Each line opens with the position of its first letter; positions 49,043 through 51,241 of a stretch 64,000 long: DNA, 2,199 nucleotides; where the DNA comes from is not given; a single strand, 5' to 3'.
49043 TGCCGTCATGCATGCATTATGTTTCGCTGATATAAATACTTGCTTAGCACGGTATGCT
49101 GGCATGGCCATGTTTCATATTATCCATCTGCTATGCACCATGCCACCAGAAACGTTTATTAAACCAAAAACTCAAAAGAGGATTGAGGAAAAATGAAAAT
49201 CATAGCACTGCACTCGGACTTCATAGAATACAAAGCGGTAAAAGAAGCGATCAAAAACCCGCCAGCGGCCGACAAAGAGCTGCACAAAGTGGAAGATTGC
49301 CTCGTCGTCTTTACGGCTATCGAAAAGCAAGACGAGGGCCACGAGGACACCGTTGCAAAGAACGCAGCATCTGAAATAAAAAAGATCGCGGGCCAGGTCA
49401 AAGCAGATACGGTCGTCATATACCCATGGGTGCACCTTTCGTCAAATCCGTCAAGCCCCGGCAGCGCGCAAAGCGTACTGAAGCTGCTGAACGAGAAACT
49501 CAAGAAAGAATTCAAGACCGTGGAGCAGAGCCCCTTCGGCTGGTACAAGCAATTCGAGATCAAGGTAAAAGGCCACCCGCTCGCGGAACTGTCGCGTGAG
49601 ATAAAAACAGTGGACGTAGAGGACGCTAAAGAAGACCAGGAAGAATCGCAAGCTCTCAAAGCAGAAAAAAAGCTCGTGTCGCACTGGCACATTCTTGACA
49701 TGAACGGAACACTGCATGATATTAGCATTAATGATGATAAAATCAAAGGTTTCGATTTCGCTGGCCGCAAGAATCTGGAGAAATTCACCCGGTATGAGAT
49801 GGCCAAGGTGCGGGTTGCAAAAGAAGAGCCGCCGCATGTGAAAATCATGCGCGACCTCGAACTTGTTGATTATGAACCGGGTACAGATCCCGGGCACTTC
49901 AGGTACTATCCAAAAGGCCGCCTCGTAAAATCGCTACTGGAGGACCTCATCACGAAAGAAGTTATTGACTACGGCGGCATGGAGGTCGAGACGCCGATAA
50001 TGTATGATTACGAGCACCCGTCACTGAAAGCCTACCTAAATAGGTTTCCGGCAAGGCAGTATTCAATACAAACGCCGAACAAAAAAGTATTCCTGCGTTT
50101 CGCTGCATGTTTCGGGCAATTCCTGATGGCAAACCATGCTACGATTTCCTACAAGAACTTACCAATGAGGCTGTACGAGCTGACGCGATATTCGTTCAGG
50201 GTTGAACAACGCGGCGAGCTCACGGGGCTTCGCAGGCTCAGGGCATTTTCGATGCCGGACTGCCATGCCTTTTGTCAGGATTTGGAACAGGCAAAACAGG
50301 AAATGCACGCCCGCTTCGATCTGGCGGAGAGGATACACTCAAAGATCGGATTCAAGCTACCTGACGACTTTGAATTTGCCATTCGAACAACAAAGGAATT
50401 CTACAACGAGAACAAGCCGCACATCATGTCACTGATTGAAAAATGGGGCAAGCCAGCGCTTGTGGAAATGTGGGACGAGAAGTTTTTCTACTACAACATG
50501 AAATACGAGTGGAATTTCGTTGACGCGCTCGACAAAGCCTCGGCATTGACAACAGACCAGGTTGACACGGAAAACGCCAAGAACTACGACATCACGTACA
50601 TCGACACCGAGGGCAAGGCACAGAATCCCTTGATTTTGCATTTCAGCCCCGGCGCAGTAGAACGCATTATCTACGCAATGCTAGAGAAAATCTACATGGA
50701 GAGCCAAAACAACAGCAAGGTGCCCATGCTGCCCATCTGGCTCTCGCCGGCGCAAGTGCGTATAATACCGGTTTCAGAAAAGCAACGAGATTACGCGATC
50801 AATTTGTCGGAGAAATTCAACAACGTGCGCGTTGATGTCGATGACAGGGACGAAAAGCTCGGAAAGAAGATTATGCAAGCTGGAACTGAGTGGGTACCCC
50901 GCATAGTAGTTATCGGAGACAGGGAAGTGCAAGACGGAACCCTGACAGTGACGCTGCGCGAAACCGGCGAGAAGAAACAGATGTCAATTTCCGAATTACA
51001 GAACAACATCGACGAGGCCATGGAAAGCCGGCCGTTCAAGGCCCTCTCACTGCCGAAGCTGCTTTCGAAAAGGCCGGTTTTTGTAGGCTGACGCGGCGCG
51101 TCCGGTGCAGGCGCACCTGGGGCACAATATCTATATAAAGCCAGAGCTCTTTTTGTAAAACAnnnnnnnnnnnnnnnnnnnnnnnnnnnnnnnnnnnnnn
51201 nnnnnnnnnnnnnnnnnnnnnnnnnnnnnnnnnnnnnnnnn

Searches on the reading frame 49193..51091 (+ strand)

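Call 97: search_protein_families(library=pfam, proteins=[window:49193-51091:+], max_evalue=0.0001)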
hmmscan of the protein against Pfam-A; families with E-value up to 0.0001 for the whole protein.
window:49193-51091:+ (632 aa): 3 families
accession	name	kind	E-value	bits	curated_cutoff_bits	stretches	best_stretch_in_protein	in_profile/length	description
PF08915.16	tRNA-Thr_ED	-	1.5e-46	158.3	30.2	1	1-137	1-137/137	Archaea-specific editing domain of threonyl-tRNA synthetase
PF03129.25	HGTP_anticodon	-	1e-20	74.1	21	1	521-607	1-92/94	Anticodon binding domain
PF00587.30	tRNA-synt_2b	-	7.3e-20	72.2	29.3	1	292-499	3-178/179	tRNA synthetase class II core domain (G, H, P, S and T)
